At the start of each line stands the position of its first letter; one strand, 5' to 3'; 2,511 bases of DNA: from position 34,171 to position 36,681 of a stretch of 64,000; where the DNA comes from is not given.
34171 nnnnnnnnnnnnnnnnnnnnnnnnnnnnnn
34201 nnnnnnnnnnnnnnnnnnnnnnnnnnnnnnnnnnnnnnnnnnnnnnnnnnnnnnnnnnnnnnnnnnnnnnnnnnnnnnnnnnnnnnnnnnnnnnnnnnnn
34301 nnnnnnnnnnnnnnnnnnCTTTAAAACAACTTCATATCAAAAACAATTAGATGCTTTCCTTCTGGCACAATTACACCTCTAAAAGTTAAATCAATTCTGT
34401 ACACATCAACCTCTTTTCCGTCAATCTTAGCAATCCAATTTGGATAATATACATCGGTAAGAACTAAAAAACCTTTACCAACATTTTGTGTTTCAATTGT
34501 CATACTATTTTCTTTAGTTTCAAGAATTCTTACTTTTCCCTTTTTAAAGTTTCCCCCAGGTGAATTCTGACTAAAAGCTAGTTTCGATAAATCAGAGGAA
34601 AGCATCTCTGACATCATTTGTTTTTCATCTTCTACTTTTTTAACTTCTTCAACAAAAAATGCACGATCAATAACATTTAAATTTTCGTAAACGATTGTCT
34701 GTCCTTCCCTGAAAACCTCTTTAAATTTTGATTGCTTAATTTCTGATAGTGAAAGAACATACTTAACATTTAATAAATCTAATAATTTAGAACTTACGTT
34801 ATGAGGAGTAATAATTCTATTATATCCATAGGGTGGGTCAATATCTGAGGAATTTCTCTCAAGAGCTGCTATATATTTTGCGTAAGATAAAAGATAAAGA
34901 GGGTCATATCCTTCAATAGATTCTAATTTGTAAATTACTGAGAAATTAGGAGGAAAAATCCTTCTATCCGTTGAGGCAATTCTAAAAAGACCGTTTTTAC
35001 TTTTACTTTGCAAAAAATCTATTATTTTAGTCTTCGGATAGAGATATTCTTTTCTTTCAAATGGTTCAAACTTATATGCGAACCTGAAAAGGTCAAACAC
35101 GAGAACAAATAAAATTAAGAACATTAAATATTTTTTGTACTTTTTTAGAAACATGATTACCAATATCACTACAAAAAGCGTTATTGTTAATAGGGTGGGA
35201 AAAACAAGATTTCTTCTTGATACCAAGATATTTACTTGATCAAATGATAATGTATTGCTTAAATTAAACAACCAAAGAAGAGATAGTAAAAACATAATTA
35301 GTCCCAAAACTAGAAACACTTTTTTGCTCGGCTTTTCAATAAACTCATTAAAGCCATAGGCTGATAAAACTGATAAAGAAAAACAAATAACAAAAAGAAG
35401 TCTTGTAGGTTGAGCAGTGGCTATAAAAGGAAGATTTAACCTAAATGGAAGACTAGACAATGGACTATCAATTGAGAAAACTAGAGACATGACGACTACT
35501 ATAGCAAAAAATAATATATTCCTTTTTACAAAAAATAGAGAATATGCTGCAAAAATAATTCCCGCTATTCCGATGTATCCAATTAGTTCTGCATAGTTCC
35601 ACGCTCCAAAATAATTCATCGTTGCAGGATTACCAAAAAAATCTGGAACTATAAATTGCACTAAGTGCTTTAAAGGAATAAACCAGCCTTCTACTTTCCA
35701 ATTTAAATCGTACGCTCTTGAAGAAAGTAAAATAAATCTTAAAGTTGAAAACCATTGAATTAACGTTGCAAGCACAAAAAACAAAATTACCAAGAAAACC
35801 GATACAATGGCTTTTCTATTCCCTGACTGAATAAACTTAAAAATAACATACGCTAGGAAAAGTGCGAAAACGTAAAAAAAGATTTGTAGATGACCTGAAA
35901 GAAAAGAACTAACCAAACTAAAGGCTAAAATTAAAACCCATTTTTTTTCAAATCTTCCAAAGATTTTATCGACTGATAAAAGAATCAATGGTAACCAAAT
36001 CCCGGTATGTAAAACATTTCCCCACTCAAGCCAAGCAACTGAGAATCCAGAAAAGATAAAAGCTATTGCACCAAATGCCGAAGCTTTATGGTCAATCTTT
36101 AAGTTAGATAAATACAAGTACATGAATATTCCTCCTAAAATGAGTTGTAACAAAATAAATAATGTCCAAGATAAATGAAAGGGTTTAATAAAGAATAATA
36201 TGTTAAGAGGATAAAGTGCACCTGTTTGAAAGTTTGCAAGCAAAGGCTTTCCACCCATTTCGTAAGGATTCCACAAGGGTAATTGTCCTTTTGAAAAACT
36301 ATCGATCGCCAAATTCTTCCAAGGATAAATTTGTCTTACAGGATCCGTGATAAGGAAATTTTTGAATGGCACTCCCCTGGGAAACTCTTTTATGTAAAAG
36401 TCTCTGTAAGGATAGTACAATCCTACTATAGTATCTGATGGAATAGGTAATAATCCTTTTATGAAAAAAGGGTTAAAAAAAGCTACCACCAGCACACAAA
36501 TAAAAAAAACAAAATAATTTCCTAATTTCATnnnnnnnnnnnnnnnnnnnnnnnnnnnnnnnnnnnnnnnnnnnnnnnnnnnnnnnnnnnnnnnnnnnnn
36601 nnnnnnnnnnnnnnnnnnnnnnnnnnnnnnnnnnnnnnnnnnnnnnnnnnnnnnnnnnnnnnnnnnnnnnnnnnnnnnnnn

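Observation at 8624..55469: Uncharacterised family C (HDG...PRW...GYG) looks like a short, divergent YfhO relative sharing the YfhO C-terminal YFPGW module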

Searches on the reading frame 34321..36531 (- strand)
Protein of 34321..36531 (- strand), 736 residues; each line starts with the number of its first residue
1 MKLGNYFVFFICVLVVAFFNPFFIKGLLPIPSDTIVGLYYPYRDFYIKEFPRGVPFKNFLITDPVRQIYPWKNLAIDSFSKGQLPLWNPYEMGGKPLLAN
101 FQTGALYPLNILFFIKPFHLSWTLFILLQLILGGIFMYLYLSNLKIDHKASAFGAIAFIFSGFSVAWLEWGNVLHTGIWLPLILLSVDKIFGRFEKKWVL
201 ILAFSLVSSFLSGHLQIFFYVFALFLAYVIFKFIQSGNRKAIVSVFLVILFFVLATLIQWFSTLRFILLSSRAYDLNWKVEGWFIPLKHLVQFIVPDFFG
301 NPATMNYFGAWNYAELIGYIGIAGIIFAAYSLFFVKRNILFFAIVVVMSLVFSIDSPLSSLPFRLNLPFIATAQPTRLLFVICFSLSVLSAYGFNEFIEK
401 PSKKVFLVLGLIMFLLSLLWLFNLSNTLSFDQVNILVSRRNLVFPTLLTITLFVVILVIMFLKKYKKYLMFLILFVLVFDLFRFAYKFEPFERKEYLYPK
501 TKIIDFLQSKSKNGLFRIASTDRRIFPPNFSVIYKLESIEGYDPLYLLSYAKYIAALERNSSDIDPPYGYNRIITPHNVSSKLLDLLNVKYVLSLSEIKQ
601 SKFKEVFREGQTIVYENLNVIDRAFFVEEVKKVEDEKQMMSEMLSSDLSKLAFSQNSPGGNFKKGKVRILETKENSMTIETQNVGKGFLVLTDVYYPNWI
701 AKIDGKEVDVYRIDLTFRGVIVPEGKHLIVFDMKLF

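Call 4: search_protein_families(library=pfam, proteins=[window:34321-36531:-], max_evalue=1)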
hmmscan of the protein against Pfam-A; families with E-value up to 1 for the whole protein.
window:34321-36531:- (736 aa): 3 families
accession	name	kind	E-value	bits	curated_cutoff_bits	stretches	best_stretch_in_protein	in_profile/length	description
PF09586.16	YfhO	-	3.9e-29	102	28.5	2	103-630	73-597/835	Bacterial membrane protein YfhO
PF15940.10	YjcB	-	0.056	14.1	27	1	125-180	9-63/90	Family of unknown function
PF07254.17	Cpta_toxin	-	0.31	11.6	27.3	1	432-483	4-56/133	Membrane-bound toxin component of toxin-antitoxin system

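Call 5: search_protein_families(library=ncbifam, proteins=[window:34321-36531:-], max_evalue=1)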
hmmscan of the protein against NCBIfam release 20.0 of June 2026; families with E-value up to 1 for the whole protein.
window:34321-36531:- (736 aa): 0 families
